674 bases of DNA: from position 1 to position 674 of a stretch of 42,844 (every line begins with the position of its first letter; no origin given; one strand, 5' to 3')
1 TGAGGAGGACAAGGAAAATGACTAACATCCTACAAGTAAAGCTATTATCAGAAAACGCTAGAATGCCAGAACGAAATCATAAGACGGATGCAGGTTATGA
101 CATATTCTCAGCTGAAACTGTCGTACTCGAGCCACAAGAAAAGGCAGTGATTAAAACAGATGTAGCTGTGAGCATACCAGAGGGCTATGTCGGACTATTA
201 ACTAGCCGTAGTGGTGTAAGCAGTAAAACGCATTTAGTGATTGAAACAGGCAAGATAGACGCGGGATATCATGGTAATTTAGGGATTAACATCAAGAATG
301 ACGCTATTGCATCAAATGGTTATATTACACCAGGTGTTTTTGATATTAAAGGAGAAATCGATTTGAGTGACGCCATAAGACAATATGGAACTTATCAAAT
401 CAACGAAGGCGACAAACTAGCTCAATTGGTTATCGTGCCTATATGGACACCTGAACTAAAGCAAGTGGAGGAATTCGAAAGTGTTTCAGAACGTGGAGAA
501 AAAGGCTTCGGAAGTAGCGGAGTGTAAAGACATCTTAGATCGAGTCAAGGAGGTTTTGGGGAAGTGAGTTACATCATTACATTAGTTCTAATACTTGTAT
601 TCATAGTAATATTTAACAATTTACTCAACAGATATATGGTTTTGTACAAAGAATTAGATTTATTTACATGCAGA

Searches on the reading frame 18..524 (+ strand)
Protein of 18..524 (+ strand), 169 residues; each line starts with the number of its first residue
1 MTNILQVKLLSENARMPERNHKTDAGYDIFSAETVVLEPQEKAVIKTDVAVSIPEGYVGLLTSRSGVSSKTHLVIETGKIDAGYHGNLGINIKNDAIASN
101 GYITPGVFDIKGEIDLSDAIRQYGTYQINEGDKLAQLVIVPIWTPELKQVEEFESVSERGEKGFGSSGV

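Call 5: search_solved_structures(query=window:18-524:+, max_evalue=0.001, show_alignments=3)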
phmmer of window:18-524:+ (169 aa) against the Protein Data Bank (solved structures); distinct sequences matched with E-value up to 0.001: 71 (the best 60 are shown).
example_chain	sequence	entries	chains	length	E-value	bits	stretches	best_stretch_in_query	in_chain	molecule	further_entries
4gv8_A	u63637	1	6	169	1.2e-107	359.8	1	1-169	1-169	DUTPase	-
6h4c_A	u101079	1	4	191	1.8e-107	359.2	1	1-169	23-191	dUTPase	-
4wrk_A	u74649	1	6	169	6e-107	357.5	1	1-169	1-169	DUTPase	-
5cco_A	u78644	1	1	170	2.8e-80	270.8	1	1-169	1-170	DUTPase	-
3zez_A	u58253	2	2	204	5.4e-80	269.9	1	1-169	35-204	DUTPASE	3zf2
5nyz_A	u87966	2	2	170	9.5e-80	269.1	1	1-169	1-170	DUTPase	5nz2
3zf5_A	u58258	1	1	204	1.9e-79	268.1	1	1-169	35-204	DUTPASE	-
5cct_A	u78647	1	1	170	1.9e-79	268.1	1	1-169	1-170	DUTPase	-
3zf1_A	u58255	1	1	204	2.7e-79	267.6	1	1-169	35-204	DUTPASE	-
3zf0_A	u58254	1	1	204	7.1e-79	266.3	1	1-169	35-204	DUTPASE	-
3zf3_A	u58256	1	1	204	7.3e-79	266.2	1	1-169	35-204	DUTPASE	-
3zf4_A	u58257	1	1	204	1e-78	265.8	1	1-169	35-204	DUTPASE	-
3zf6_A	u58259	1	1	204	6.7e-78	263.1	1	1-169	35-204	DUTPASE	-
7dlv_A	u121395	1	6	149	1.1e-25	93.5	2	3-96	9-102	shrimp dUTPase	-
7pwj_AAA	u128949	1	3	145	2.8e-24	88.8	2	7-94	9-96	Deoxyuridine 5'-triphosphate nucleotidohydrolase, mitochondrial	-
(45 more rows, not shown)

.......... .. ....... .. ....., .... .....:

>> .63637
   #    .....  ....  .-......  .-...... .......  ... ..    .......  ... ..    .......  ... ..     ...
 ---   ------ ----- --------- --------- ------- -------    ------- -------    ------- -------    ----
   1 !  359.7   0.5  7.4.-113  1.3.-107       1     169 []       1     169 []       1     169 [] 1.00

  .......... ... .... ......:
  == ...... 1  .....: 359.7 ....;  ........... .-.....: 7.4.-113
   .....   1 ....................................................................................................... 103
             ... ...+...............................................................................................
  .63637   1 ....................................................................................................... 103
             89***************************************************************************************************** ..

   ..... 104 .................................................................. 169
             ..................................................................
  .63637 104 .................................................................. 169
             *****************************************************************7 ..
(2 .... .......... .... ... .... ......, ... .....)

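Call 17: list_cluster_members(proteins=[window:40368-40523:+, window:18-524:+, window:39601-40371:+])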
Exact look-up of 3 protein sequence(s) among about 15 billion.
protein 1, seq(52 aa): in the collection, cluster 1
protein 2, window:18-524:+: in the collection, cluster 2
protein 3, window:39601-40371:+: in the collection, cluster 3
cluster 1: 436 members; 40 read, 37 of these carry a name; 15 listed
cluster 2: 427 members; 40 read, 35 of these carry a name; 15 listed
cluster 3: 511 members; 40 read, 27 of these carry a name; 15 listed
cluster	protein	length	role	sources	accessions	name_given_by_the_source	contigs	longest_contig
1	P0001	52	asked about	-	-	TPA: hypothetical protein SML04_002432 [Staphylococcus aureus] | hypothetical protein n=1 Tax=Staphylococcus aureus TaxID=1280 RepID=UPI00024E47C3 | hypothetical protein [Staphylococcus aureus]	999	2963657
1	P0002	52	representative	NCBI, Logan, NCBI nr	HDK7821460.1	TPA: hypothetical protein PT544_002234 [Staphylococcus aureus] | hypothetical protein [Staphylococcus aureus]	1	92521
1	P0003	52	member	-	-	hypothetical protein ACJRK2_001973 [Staphylococcus aureus] | hypothetical protein n=1 Tax=Staphylococcus TaxID=1279 RepID=UPI0001B3B1E2 | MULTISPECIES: hypothetical protein [Staphylococcus]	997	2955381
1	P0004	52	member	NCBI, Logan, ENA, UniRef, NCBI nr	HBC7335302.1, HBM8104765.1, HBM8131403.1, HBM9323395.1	TPA: hypothetical protein ACT79I_002859 [Staphylococcus aureus] | hypothetical protein n=1 Tax=Staphylococcus TaxID=1279 RepID=UPI000916D1BE | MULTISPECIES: hypothetical protein [Staphylococcus]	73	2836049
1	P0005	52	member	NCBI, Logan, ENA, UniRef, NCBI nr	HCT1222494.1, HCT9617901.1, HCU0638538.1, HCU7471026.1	TPA: hypothetical protein O4C17_002321 [Staphylococcus aureus] | hypothetical protein n=1 Tax=Staphylococcus aureus TaxID=1280 RepID=UPI0012EDE52D | hypothetical protein [Staphylococcus aureus]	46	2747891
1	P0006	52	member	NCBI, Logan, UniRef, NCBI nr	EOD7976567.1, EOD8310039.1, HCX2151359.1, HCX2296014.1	TPA: hypothetical protein OZE57_000409 [Staphylococcus aureus] | hypothetical protein n=1 Tax=Staphylococcus aureus TaxID=1280 RepID=UPI0009170459 | hypothetical protein [Staphylococcus aureus]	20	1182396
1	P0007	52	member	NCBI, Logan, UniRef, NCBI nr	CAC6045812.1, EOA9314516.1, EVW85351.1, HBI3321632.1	hypothetical protein ACINFE_001514 [Staphylococcus aureus] | hypothetical protein n=1 Tax=Staphylococcus aureus TaxID=1280 RepID=UPI00044C5E49 | hypothetical protein [Staphylococcus aureus]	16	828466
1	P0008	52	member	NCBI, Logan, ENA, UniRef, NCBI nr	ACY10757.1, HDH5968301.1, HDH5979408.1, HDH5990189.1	TPA: hypothetical protein PI707_002223 [Staphylococcus aureus] | hypothetical protein n=1 Tax=Staphylococcus aureus TaxID=1280 RepID=UPI0001BAF88E | hypothetical protein [Staphylococcus aureus]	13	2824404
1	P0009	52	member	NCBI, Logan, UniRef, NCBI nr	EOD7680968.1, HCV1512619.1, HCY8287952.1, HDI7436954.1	hypothetical protein [Staphylococcus aureus] | hypothetical protein n=2 Tax=Staphylococcus aureus TaxID=1280 RepID=UPI001FD46A36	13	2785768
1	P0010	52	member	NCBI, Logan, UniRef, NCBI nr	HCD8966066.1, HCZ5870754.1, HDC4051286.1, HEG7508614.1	TPA: hypothetical protein O3O48_002768 [Staphylococcus aureus] | hypothetical protein n=1 Tax=Staphylococcus aureus TaxID=1280 RepID=UPI00091A9EB2 | hypothetical protein [Staphylococcus aureus]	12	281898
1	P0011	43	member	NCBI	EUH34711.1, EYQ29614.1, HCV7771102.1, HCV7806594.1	TPA: hypothetical protein OWQ38_002784, partial [Staphylococcus aureus]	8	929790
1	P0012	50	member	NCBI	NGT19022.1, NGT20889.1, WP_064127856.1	hypothetical protein, partial [Staphylococcus aureus]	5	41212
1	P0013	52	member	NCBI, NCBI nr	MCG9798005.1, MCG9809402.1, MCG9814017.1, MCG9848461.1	hypothetical protein LHK16_09530 [Staphylococcus argenteus] | hypothetical protein [Staphylococcus argenteus]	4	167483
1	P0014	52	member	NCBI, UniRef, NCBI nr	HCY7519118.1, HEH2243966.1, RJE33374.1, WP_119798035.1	hypothetical protein CFZ98_05405 [Staphylococcus aureus] | hypothetical protein n=1 Tax=Staphylococcus aureus TaxID=1280 RepID=UPI000E6C99C1 | hypothetical protein [Staphylococcus aureus]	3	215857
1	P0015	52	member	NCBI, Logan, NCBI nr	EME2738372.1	hypothetical protein VSX35_002098 [Staphylococcus aureus] | hypothetical protein [Staphylococcus aureus]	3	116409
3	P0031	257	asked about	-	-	TPA: ATP-binding protein [Staphylococcus aureus] | ATP-binding protein n=4 Tax=Staphylococcus aureus TaxID=1280 RepID=UPI00024E47C4 | ATP-binding protein [Staphylococcus aureus]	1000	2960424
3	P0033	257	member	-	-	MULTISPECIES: ATP-binding protein [Staphylococcus] | DNA replication protein n=12 Tax=root TaxID=1 RepID=A0A2I6PCS9_9CAUD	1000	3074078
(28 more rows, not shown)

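Call 20: search_protein_families(library=pfam, proteins=[window:18-524:+], max_evalue=0.01)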
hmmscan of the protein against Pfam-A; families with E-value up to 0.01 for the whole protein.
window:18-524:+ (169 aa): 3 families
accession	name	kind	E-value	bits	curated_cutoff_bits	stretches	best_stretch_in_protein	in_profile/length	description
PF00692.24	dUTPase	-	1.8e-26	92.9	22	2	13-95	2-83/129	dUTPase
PF22769.1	DCD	-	1.3e-05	25.7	27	1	32-94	68-131/153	dCTP deaminase-like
PF14262.12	Cthe_2159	-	0.0049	16.6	25.8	1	45-132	111-196/262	Carbohydrate-binding domain-containing protein Cthe_2159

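Call 38: search_protein_families(library=ncbifam, proteins=[window:18-524:+], max_evalue=0.001)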
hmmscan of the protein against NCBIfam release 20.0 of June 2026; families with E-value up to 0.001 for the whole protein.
window:18-524:+ (169 aa): 4 families
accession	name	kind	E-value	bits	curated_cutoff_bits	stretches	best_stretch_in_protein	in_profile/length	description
TIGR00576.1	dut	superfamily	3.2e-33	114.5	102.55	2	6-95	3-95/143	dUTP diphosphatase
NF001862.0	PRK00601.1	equivalog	1.8e-30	105.5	103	2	7-95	10-102/150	dUTP diphosphatase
TIGR02274.1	dCTP_deam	equivalog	2.4e-08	33.9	92.8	1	28-96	65-134/180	dCTP deaminase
NF010561.0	PRK13956.1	equivalog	1.3e-07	31.6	223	1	11-88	13-92/147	dUTP diphosphatase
